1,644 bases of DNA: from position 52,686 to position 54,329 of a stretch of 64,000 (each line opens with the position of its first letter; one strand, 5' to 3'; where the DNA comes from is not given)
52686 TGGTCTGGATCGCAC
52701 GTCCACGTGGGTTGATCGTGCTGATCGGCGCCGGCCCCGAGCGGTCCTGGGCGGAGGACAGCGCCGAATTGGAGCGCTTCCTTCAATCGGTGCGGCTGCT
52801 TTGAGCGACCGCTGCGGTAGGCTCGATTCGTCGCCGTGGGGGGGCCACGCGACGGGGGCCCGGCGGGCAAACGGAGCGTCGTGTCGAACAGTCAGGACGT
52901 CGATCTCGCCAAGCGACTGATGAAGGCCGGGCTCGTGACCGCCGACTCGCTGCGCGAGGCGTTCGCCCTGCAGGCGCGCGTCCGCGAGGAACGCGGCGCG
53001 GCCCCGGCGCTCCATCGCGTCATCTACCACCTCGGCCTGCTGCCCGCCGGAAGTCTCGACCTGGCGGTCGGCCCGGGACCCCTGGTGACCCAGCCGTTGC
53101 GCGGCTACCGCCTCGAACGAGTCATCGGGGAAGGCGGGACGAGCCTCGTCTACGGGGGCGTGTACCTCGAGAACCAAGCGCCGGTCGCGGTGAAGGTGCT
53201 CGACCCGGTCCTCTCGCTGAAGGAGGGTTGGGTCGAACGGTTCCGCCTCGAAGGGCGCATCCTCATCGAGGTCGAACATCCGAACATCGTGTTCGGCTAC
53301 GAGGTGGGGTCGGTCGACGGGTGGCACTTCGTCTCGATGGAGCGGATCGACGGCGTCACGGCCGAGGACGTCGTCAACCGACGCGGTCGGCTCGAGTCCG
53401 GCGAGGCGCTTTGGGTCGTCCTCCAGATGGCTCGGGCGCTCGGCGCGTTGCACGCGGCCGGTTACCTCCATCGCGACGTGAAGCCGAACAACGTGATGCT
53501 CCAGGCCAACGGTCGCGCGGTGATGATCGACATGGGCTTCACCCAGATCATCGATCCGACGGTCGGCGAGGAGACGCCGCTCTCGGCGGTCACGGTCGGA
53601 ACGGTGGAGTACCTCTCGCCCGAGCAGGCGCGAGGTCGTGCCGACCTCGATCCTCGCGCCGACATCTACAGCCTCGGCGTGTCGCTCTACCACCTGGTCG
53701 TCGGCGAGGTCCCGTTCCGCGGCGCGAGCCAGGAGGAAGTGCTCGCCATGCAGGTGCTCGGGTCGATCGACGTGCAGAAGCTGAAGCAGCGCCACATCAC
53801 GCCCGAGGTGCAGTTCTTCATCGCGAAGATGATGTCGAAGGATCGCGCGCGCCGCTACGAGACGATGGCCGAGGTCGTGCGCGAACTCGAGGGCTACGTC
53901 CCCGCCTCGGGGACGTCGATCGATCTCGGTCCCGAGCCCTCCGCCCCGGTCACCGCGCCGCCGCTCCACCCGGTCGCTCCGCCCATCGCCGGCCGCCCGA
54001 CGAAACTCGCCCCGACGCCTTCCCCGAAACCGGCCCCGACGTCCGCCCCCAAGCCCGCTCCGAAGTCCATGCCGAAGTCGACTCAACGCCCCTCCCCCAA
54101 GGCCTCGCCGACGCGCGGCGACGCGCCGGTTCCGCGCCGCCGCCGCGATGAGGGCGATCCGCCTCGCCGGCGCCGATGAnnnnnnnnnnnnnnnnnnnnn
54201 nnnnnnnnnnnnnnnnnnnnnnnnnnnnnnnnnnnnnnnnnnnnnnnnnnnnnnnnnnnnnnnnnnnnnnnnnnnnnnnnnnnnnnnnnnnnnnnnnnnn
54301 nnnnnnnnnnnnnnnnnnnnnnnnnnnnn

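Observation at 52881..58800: Ser/Thr kinase - YkgJ Cys-cluster protein - secreted VIT/vWA protein - HEAT-repeat protein block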

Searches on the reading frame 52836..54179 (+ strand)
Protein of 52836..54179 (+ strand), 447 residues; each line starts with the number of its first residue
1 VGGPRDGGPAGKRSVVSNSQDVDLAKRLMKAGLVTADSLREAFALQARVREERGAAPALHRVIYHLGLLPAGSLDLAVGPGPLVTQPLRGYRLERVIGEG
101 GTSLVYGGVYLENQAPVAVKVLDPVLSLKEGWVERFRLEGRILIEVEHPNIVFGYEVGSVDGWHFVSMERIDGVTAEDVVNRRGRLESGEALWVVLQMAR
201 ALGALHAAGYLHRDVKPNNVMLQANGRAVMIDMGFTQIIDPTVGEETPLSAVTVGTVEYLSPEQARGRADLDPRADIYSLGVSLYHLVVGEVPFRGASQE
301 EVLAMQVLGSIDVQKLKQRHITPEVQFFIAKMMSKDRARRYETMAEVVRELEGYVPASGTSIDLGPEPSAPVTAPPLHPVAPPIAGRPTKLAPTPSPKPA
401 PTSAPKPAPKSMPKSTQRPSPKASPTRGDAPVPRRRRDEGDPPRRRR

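Call 8: search_protein_families(library=pfam, proteins=[window:52836-54179:+], max_evalue=0.01)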
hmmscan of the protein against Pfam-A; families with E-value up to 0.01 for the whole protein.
window:52836-54179:+ (447 aa): 6 families
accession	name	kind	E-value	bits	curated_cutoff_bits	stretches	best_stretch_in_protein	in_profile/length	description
PF00069.31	Pkinase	-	6.1e-40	137.7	31.7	1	91-343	1-254/263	Protein kinase domain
PF07714.23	PK_Tyr_Ser-Thr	-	7.8e-23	81.5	23.1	1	93-350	3-257/258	Protein tyrosine and serine/threonine kinase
PF01636.29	APH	-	2.4e-06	27.9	23.2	0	209-242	169-203/239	Phosphotransferase enzyme family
PF17667.7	Pkinase_fungal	-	0.00029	20.1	24.1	1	191-266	288-366/387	Fungal protein kinase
PF06293.20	Kdo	-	0.0034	17.3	21.3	1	194-233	123-166/207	Lipopolysaccharide kinase (Kdo/WaaP) family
PF03109.22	ABC1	-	0.0038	16.8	22.9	0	168-241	147-219/244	ABC1 atypical kinase-like domain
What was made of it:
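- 52881..54179 (+): Soluble Hanks-type Ser/Thr kinase: conserved N-terminal domain of about 65 aa, catalytic domain, Pro-rich tail ending in poly-Arg. Pkinase 6e-40 (call 8).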

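Call 9: search_protein_families(library=ncbifam, proteins=[window:52836-54179:+], max_evalue=0.01)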
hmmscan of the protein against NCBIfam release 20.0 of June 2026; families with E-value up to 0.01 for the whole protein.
window:52836-54179:+ (447 aa): 20 families
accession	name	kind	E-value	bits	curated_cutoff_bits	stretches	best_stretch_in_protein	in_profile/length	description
NF033483.0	PknB_PASTA_kin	equivalog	6.3e-64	217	450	1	91-358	9-272/563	Stk1 family PASTA domain-containing Ser/Thr kinase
NF052427.1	StpK7MSMEG_1200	equivalog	3.7e-40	138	900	1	87-348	5-262/601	serine/threonine protein kinase StpK7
NF047741.1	antiphage_MADS6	equivalog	8.9e-37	126.9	460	2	187-357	297-463/612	methylation-associated defense system protein kinase MAD6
TIGR03903.1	TOMM_kin_cyc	equivalog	8.2e-26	90.2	705.75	1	114-350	3-246/1267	TOMM system kinase/cyclase fusion protein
NF038150.1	lanthi_synth_IV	equivalog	1.3e-24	86.6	650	1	156-357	260-459/851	class IV lanthionine synthetase LanL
NF053615.1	SerThrKinAfsKStmc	equivalog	9.8e-24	84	1300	1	175-425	98-336/809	protein serine/threonine kinase AfsK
NF009651.0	PRK13184.1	equivalog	4.9e-22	77.7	839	1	90-356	3-292/932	serine/threonine-protein kinase PknD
NF033442.0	BREX_PglW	equivalog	7e-19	67.1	990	1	90-349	513-764/1391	BREX system serine/threonine kinase PglW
TIGR03724.2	arch_bud32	equivalog_domain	1.2e-08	34.7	125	1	134-238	38-133/193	KEOPS complex kinase/ATPase Bud32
NF038151.1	lanthi_synth_III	equivalog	7.1e-08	31.3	575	1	133-289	267-424/833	class III lanthionine synthetase LanKC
NF011463.0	PRK14879.1-4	equivalog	4.4e-07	29.5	188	1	133-238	62-162/237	Kae1-associated kinase Bud32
NF058632.1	SerThrKinPrkT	equivalog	4.4e-07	29.2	280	1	91-243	23-172/322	serine/threonine protein kinase PrkT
NF007174.0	PRK09605.1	equivalog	1.2e-05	24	447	1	134-239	381-476/535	bifunctional N(6)-L-threonylcarbamoyladenine synthase/serine/threonine protein kinase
NF043056.1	T4SS_LegK1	equivalog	4e-05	22.4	550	1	210-281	210-277/516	Dot/Icm T4SS effector kinase LegK1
NF011460.0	PRK14879.1-1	equivalog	5.5e-05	22.4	199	1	98-237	17-158/232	Kae1-associated kinase Bud32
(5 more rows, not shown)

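Call 47: find_homologous_proteins(query=window:52881-54176:+, max_evalue=1e-10)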
Query window:52881-54176:+ (432 aa): 3570 proteins with E <= 1e-10 among 8000 candidates; the best 120 are listed.
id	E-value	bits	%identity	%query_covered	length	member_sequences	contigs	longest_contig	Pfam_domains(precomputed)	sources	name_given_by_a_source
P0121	2.5e-281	951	100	100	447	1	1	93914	PF07714.24,PF00069.32,PF01636.30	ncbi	-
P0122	4.0e-200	683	70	99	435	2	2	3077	PF07714.24,PF00069.32,PF01636.30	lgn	-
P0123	1.2e-199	682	79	82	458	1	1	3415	PF07714.24,PF00069.32,PF03109.23,PF01636.30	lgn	-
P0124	8.7e-197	672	70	100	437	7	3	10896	PF07714.24,PF00069.32,PF01636.30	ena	-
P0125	3.2e-160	552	62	100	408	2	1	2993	PF07714.24,PF00069.32,PF03109.23,PF01636.30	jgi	jgi:serine/threonine-protein kinase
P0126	1.3e-136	474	56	100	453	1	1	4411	PF07714.24,PF00069.32,PF17667.8,PF01636.30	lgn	-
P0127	3.0e-133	463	60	84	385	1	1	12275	PF07714.24,PF00069.32,PF14531.13,PF17667.8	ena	-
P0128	5.0e-127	443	57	81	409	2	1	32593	PF07714.24,PF00069.32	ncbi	-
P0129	1.5e-126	441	52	98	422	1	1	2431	PF07714.24,PF00069.32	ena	-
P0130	1.1e-124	435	55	81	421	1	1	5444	PF07714.24,PF00069.32,PF03109.23,PF14531.13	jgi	-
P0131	4.4e-124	433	48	99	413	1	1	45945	PF07714.24,PF00069.32,PF03109.23,PF14531.13,PF17667.8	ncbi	-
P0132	4.0e-122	426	57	77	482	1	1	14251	PF07714.24,PF00069.32,PF03109.23,PF17667.8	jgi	jgi:serine/threonine protein kinase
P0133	4.6e-122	426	55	81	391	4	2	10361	PF07714.24,PF00069.32,PF03109.23,PF14531.13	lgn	-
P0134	5.9e-122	426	54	81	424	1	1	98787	PF07714.24,PF00069.32,PF03109.23,PF14531.13,PF17667.8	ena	-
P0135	7.2e-122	426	54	83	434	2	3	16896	PF07714.24,PF00069.32,PF03109.23,PF17667.8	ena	-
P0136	1.7e-121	424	56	81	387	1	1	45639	PF07714.24,PF00069.32,PF03109.23,PF17667.8,PF01636.30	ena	-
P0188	6.7e-75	271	37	98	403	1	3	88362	PF07714.24,PF00069.32,PF03109.23,PF01636.30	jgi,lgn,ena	-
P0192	4.0e-73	265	40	86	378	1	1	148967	PF07714.24,PF00069.32,PF03109.23,PF01636.30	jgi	-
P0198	4.9e-72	261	41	84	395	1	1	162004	PF07714.24,PF00069.32,PF03109.23,PF01636.30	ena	-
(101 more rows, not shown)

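Call 48: find_encoding_contigs(protein=P0192, flank=8000, max_places=1)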
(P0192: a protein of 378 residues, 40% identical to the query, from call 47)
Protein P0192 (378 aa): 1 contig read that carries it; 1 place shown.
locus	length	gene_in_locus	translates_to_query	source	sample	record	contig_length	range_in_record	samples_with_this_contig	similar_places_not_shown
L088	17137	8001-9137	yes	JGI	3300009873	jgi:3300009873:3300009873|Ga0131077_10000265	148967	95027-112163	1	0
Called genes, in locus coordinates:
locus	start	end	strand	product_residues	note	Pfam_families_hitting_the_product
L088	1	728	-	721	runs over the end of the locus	PF13620:CarboxypepD_reg (weak)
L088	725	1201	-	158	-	-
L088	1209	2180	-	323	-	PF00490:ALAD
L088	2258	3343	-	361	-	PF00514:Arm (faint), PF02985:HEAT (faint), PF13513:HEAT_EZ (faint), PF13646:HEAT_2, PF03130:HEAT_PBS (faint), PF13646:HEAT_2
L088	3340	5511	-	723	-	PF08487:VIT, PF13757:VIT_2, PF00092:VWA, PF05762:VWA_CoxE (weak), PF13519:VWA_2, PF13768:VWA_3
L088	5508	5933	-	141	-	-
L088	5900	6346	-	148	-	PF03692:CxxCxxCC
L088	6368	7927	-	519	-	PF07719:TPR_2 (faint), PF13431:TPR_17 (faint), PF00515:TPR_1 (faint), PF13424:TPR_12 (faint), PF23914:TPR_CcmH_CycH (faint)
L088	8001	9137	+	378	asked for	PF00069:Pkinase, PF01636:APH (faint), PF03109:ABC1 (faint), PF07714:PK_Tyr_Ser-Thr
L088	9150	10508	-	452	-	-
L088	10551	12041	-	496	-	PF13576:Pentapeptide_3 (faint), PF00805:Pentapeptide, PF13599:Pentapeptide_4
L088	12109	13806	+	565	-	PF01368:DHH, PF02272:DHHA1, PF17768:RecJ_OB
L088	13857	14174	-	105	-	PF07238:PilZ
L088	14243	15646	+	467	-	-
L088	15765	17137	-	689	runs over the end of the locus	PF01336:tRNA_anti-codon, PF00152:tRNA-synt_2, PF01966:HD (weak)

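Call 49: find_encoding_contigs(protein=P0198, flank=8000, max_places=1)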
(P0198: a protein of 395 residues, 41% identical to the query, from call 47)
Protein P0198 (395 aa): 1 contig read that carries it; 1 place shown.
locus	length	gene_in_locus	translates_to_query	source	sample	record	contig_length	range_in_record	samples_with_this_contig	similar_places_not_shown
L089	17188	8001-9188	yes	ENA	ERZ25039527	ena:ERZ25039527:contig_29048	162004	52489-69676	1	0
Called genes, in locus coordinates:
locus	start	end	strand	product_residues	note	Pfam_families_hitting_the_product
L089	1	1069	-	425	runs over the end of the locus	-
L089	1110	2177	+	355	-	-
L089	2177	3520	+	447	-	PF13424:TPR_12 (faint)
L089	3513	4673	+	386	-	PF01612:DNA_pol_A_exo1, PF00570:HRDC, PF00633:HHH (faint), PF00570:HRDC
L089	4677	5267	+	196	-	PF13620:CarboxypepD_reg (weak)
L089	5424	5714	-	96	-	-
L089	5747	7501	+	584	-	-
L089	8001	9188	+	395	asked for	PF00069:Pkinase, PF03109:ABC1 (faint), PF07714:PK_Tyr_Ser-Thr, PF01636:APH (faint)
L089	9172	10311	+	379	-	PF13513:HEAT_EZ (faint), PF00514:Arm (faint), PF02985:HEAT (faint), PF13646:HEAT_2, PF03130:HEAT_PBS (weak), PF13646:HEAT_2 (weak)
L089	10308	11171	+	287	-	PF00398:RrnaAD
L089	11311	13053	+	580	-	PF01807:Zn_ribbon_DnaG, PF08275:DNAG_N, PF01751:Toprim (weak), PF13155:Toprim_2, PF13662:Toprim_4, PF10410:DnaB_bind, PF08278:DnaG_DnaB_bind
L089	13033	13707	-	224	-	-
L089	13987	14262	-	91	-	-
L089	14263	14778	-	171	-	-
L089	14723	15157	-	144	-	-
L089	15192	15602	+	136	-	-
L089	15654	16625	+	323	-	PF00089:Trypsin, PF13365:Trypsin_2, PF00595:PDZ (weak), PF13180:PDZ_2, PF17820:PDZ_6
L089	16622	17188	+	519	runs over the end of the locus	PF00089:Trypsin (faint), PF13365:Trypsin_2, PF00595:PDZ (weak), PF13180:PDZ_2, PF17820:PDZ_6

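Call 51: find_encoding_contigs(protein=P0136, flank=8000, max_places=1)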
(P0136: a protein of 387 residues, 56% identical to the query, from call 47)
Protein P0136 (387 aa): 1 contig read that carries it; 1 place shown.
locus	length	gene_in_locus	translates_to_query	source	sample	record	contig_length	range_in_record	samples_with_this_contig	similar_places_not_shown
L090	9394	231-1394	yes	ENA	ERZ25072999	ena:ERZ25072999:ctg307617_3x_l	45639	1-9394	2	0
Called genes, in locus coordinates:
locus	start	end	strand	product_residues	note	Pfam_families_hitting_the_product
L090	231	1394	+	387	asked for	PF00069:Pkinase, PF01636:APH (faint), PF07714:PK_Tyr_Ser-Thr, PF03109:ABC1 (weak), PF17667:Pkinase_fungal (weak)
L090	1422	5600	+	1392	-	PF08937:ThsB_TIR (weak), PF13676:TIR_2, PF07719:TPR_2 (faint)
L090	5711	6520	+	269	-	-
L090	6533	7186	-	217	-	PF13620:CarboxypepD_reg, PF22904:NOMO1-like_2nd (faint)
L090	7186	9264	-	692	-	PF25020:TTR_TEN1-4 (faint), PF02369:Big_1 (faint), PF13620:CarboxypepD_reg (weak), PF13715:CarbopepD_reg_2 (faint), PF15976:CooC_C (faint), PF20598:DUF6795 (faint), PF13620:CarboxypepD_reg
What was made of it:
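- The kinase family also occurs without an adjacent YkgJ gene (L089, L090; calls 49, 51).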

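Call 52: find_encoding_contigs(protein=P0188, flank=8000, max_places=1)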
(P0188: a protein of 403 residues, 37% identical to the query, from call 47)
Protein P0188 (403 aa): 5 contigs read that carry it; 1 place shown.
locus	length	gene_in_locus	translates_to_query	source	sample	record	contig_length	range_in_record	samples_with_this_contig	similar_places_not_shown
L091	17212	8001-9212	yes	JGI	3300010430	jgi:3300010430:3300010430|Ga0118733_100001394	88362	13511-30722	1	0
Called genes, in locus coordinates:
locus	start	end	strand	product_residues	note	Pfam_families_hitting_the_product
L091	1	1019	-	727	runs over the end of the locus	PF13620:CarboxypepD_reg (weak)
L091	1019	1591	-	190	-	-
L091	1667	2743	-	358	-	PF02985:HEAT (faint), PF13646:HEAT_2, PF00514:Arm (faint), PF13646:HEAT_2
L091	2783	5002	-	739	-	PF08487:VIT, PF13757:VIT_2, PF13768:VWA_3, PF00092:VWA, PF13519:VWA_2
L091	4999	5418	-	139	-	-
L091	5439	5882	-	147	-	PF03692:CxxCxxCC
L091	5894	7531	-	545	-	PF14559:TPR_19 (faint), PF13181:TPR_8 (faint), PF13428:TPR_14 (faint), PF00515:TPR_1 (faint), PF13414:TPR_11 (faint), PF13431:TPR_17 (faint), PF13424:TPR_12 (faint)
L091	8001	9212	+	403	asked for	PF00069:Pkinase, PF07714:PK_Tyr_Ser-Thr, PF01636:APH (faint), PF03109:ABC1 (weak)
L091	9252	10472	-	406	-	-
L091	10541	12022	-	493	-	PF13599:Pentapeptide_4, PF00805:Pentapeptide, PF13576:Pentapeptide_3 (weak), PF13599:Pentapeptide_4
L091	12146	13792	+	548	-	PF01368:DHH, PF02272:DHHA1, PF17768:RecJ_OB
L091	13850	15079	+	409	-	PF25973:BSH_CzcB (weak), PF25881:HH_YBHG, PF25954:Beta-barrel_RND_2, PF25989:YknX_C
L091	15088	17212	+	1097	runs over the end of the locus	PF00873:ACR_tran, PF03176:MMPL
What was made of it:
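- In L088 and L091 the YkgJ-C stop overlaps the VIT-vWA start, and the HEAT gene follows (calls 48, 52).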

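Call 88: search_protein_families(library=padloc, proteins=[window:52881-54179:+], max_evalue=0.001)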
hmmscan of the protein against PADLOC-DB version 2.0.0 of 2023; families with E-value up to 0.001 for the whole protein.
window:52881-54179:+ (432 aa): 34 families (the best 25 are shown)
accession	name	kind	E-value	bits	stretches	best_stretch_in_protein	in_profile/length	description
PDLC04042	PD-T4-6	-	1.9e-68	229.3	1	74-341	9-274/292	-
PDLC04053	PD-T4-6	-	6.2e-65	217.7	1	75-343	10-275/311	-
PDLC04043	PD-T4-6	-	1.4e-63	213.6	1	75-355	16-293/452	-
PDLC04054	PD-T4-6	-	1.6e-63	213.3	1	74-394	10-325/347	-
PDLC04060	PD-T4-6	-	1.6e-62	210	1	76-337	10-267/486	-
PDLC04039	PD-T4-6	-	5.5e-55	185.2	1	75-429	15-362/458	-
PDLC04047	PD-T4-6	-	5.2e-54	181.5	1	75-340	11-273/327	-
PDLC04138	mad6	-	3.3e-52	176.3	1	71-344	48-318/659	mads_6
PDLC04041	PD-T4-6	-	7.9e-52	175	1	76-345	30-299/443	-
PDLC04061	PD-T4-6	-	8.8e-51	171.9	1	76-338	18-282/510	-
PDLC04057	PD-T4-6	-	9.5e-51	171.2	1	76-338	10-269/443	-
PDLC04052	PD-T4-6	-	1.3e-50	171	1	76-338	11-275/496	-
PDLC04050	PD-T4-6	-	8.5e-48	161.4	1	74-337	63-324/480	-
PDLC04040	PD-T4-6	-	1.2e-45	154.3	1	81-337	1-263/547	-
PDLC04048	PD-T4-6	-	2.5e-43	146.8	1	76-337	12-270/354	-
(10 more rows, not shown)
